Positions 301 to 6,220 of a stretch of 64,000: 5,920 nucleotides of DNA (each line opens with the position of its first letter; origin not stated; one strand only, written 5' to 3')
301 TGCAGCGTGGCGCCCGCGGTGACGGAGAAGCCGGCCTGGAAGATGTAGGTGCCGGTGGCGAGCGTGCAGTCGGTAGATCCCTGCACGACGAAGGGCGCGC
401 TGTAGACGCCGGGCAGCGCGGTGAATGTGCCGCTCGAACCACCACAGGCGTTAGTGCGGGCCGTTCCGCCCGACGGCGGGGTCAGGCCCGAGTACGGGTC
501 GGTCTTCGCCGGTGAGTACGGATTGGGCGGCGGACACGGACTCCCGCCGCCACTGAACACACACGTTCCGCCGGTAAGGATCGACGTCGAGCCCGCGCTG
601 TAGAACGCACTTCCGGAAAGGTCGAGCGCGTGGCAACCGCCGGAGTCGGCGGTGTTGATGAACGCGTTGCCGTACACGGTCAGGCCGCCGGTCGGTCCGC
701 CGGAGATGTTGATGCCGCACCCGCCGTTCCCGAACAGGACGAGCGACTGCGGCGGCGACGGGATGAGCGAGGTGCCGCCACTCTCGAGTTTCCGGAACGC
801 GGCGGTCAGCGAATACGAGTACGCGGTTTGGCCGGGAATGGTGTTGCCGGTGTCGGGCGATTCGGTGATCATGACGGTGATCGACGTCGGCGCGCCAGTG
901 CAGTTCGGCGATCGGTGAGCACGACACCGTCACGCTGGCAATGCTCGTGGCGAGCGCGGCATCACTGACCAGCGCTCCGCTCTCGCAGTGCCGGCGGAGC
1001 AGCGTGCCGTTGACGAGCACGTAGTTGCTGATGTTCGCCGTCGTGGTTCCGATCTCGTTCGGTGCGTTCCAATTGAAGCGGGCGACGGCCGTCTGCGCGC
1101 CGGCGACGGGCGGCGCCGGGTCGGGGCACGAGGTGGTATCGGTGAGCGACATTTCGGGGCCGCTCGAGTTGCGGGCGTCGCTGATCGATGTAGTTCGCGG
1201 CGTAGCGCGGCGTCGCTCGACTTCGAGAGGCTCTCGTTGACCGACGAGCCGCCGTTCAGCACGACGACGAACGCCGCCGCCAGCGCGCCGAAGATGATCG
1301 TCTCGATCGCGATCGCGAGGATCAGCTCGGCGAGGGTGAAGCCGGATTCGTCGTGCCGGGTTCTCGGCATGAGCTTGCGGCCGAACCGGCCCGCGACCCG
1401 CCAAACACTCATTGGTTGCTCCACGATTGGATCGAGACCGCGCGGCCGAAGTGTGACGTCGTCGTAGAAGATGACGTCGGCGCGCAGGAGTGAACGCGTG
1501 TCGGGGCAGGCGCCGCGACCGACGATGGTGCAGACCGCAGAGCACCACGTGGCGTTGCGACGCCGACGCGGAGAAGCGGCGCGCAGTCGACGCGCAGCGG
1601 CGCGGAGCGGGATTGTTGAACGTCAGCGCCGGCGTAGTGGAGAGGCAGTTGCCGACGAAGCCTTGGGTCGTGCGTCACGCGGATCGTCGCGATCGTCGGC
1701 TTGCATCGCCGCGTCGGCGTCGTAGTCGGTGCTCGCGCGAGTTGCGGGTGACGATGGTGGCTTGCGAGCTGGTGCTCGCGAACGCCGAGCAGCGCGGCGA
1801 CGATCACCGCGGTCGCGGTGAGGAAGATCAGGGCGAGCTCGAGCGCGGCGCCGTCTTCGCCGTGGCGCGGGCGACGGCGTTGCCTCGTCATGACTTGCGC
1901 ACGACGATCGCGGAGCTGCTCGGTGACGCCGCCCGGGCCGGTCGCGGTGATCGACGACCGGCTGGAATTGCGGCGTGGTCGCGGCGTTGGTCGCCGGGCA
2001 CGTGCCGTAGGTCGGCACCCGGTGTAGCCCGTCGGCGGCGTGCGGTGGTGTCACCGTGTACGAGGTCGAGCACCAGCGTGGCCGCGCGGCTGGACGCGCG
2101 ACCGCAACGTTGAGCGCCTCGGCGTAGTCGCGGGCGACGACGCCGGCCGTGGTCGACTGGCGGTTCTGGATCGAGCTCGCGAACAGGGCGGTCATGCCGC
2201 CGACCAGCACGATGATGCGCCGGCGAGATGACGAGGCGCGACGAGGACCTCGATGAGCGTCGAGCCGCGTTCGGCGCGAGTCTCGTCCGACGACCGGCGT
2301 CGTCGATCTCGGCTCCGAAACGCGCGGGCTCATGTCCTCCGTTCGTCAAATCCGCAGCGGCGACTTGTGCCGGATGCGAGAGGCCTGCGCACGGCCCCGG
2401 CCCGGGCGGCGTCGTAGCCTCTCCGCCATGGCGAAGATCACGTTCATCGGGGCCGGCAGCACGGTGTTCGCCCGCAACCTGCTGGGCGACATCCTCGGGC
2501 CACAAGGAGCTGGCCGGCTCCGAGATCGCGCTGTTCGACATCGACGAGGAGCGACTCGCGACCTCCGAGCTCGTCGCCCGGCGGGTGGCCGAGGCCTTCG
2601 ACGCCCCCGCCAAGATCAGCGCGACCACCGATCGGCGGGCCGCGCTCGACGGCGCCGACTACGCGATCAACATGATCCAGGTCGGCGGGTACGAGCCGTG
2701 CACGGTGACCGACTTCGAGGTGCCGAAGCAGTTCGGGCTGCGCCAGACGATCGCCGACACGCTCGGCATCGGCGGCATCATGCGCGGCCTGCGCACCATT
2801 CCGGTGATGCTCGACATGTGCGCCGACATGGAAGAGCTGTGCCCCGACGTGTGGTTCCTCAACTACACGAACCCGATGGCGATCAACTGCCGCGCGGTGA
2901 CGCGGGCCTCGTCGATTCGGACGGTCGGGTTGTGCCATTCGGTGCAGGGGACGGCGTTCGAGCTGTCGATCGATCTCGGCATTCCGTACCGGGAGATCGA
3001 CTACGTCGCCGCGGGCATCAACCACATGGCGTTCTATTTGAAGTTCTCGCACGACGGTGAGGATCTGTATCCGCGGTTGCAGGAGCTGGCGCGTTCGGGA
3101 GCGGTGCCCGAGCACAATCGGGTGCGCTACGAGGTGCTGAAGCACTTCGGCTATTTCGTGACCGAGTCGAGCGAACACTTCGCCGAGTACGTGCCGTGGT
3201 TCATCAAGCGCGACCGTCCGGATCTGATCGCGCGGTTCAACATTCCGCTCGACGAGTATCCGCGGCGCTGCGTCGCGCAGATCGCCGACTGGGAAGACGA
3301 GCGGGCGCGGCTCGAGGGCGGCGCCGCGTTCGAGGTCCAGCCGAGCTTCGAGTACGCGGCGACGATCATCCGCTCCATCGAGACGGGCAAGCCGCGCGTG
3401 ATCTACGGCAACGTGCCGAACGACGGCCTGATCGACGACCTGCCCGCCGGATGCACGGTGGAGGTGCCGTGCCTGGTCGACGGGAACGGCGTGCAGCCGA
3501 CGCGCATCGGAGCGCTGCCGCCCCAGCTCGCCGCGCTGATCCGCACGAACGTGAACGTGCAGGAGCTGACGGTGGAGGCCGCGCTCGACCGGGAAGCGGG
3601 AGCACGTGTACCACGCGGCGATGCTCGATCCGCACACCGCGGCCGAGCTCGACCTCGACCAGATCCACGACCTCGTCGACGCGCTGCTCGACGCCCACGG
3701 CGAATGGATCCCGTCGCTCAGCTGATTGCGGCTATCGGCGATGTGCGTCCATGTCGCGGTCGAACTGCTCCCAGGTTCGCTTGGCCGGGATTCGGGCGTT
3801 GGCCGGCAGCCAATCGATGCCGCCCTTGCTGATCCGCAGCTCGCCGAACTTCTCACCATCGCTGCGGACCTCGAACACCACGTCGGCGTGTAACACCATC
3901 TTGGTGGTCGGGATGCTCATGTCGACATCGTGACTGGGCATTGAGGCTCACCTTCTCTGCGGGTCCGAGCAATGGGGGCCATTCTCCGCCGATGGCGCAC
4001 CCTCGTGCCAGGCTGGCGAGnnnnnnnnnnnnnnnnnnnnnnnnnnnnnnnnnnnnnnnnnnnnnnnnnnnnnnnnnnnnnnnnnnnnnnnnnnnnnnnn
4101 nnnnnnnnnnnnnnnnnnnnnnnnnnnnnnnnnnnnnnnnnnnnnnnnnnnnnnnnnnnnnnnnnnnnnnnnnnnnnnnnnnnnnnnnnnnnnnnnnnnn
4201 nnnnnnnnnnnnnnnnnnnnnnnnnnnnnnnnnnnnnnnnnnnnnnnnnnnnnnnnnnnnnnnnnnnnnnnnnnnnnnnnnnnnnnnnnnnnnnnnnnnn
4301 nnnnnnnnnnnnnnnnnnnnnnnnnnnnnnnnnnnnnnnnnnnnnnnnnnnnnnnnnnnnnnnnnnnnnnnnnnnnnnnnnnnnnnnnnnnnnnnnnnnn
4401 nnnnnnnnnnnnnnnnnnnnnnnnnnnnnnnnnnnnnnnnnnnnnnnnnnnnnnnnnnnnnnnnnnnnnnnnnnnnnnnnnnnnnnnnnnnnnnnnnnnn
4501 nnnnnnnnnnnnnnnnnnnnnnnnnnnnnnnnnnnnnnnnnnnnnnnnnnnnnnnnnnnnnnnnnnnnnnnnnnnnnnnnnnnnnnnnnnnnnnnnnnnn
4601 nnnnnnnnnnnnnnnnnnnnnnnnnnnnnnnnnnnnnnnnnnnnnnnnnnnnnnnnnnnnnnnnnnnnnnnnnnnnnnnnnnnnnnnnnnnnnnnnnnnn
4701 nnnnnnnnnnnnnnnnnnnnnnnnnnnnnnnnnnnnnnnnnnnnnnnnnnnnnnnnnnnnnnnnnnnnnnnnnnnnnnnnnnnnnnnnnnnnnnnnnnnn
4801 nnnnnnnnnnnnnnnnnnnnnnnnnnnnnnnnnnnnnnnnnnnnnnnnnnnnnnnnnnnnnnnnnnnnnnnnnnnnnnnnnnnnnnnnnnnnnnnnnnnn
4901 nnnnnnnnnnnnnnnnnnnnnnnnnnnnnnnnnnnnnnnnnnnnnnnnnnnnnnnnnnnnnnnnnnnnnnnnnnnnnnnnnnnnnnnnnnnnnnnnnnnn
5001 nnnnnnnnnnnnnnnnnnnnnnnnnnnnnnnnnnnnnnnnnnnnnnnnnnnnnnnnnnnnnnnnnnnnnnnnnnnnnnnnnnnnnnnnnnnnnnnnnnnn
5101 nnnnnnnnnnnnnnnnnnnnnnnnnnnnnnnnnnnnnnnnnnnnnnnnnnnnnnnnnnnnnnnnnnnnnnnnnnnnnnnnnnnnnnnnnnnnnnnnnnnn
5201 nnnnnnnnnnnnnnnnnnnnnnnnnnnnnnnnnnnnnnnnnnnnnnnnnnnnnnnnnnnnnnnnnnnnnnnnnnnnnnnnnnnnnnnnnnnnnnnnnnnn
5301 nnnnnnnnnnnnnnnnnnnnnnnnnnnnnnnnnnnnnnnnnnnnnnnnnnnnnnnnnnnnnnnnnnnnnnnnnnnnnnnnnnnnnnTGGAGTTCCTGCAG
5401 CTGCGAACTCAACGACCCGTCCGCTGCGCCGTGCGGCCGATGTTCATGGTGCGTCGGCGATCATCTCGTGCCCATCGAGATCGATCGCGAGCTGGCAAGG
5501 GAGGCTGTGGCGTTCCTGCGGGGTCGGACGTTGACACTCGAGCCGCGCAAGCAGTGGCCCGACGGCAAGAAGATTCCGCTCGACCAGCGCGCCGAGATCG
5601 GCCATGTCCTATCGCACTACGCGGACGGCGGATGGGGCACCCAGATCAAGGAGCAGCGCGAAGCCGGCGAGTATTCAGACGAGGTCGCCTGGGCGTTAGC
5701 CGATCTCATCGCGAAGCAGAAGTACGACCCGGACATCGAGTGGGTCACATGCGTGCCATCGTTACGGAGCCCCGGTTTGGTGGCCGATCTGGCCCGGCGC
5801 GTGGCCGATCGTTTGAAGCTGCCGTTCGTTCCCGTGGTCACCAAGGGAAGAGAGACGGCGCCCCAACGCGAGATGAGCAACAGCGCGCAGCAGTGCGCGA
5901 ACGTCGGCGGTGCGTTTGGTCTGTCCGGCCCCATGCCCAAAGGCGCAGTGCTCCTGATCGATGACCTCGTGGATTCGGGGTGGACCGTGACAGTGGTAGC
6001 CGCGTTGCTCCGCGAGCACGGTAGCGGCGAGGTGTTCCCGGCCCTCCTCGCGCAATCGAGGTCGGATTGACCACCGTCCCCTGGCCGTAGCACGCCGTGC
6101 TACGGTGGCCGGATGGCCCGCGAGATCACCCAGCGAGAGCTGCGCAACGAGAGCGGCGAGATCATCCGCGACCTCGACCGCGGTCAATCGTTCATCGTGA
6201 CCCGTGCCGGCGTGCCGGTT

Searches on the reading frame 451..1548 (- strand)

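Call 78: search_protein_families(library=padloc, alignment_id=A4, max_evalue=1e-8)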
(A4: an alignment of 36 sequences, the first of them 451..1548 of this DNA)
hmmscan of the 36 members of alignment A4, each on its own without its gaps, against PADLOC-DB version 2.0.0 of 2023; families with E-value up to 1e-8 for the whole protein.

A. member 1, window:451-1548:- (365 aa): 0 families

B. families by the number of members that match (of 36 scanned): 10 families
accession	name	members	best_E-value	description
PDLC00112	GajB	1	1.6e-13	UrvD helicase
PDLC00117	GajB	1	2.4e-12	UrvD helicase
PDLC00122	GajB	1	7.1e-12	UrvD helicase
PDLC03802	RTasHel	1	9.3e-11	DRT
PDLC00103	GajB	1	1.4e-10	UrvD helicase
PDLC00136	GajB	1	1.7e-10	UrvD helicase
PDLC00123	GajB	1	3.6e-10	UrvD helicase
PDLC00129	GajB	1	3.3e-09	UrvD helicase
PDLC00132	GajB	1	6.1e-09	UrvD helicase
PDLC00119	GajB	1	8.9e-09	UrvD helicase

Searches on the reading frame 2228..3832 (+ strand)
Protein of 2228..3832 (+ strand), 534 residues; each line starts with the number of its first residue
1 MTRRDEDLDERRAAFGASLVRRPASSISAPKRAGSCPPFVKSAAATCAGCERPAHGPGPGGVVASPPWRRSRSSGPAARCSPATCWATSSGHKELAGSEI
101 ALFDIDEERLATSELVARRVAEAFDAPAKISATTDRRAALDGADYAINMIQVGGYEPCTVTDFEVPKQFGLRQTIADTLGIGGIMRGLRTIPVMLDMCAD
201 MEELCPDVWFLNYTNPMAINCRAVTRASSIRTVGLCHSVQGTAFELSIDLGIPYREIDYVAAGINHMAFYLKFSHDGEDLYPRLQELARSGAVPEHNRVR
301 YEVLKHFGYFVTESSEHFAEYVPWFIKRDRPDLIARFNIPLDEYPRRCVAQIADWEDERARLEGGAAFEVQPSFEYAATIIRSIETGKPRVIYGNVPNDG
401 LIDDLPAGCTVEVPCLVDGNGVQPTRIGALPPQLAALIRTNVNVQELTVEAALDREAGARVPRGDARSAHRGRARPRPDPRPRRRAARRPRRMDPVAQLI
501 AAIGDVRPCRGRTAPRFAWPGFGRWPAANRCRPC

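Call 47: search_protein_families(library=pfam, proteins=[window:2228-3832:+], max_evalue=0.001)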
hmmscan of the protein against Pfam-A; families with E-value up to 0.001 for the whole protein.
window:2228-3832:+ (534 aa): 2 families
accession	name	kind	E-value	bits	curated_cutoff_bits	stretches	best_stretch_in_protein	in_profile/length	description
PF11975.13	Glyco_hydro_4C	-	1.4e-57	195.5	24.1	1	262-456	2-197/211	Family 4 glycosyl hydrolase C-terminal domain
PF02056.22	Glyco_hydro_4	-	1.4e-54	184.9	23.2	1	92-247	23-178/183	Family 4 glycosyl hydrolase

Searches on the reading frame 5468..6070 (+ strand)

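Call 47: search_protein_families(library=pfam, proteins=[window:5468-6070:+], max_evalue=0.001)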
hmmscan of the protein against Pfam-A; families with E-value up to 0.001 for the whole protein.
window:5468-6070:+ (200 aa): 1 family
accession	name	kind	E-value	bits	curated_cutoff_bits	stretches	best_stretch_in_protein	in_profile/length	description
PF00156.33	Pribosyltran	-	2.1e-08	34.1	26.3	1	108-195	43-124/158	Phosphoribosyl transferase domain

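Call 76: search_protein_families(library=ncbifam, proteins=[window:5468-6070:+], max_evalue=0.00001)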
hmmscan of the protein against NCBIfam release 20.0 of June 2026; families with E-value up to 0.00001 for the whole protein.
window:5468-6070:+ (200 aa): 1 family
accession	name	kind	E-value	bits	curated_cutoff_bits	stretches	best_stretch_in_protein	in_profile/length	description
NF008616.0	PRK11595.1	equivalog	2.3e-06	27.3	304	1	109-187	138-216/227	DNA utilization protein GntX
